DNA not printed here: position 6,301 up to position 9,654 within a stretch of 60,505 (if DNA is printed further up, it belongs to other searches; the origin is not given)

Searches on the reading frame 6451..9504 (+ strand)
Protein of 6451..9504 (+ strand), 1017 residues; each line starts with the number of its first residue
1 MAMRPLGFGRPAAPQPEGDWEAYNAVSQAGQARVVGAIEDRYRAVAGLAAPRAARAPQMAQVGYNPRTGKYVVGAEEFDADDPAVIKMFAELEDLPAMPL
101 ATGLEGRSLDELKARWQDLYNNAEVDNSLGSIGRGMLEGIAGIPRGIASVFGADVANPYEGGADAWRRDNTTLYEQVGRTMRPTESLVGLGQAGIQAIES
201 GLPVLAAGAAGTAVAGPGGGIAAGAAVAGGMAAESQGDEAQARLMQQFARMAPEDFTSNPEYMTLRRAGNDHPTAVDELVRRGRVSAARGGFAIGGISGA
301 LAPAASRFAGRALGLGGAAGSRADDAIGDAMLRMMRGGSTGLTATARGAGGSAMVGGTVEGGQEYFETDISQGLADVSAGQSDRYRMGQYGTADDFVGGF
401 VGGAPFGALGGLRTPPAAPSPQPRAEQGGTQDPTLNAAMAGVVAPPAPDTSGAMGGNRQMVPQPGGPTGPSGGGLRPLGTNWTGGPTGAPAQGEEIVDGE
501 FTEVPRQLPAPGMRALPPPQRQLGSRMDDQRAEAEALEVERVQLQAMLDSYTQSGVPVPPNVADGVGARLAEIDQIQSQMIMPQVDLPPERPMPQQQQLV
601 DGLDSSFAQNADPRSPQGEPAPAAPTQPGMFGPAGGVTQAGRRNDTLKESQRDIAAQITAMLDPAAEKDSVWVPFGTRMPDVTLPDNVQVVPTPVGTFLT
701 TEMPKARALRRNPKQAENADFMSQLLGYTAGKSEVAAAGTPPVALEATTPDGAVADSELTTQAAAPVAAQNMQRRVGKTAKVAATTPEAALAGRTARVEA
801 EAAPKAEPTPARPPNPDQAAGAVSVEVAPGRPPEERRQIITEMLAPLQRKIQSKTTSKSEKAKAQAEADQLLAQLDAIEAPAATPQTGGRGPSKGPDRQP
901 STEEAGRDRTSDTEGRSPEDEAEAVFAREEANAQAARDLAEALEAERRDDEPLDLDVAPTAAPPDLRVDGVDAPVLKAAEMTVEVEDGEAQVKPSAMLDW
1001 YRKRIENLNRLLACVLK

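Call 65: search_dna_similar(query=window:6451-9504:+, collection=phages, mode=protein, max_rows=25, max_evalue=0.001)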
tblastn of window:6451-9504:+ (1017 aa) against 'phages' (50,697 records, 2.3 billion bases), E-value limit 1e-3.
No match.
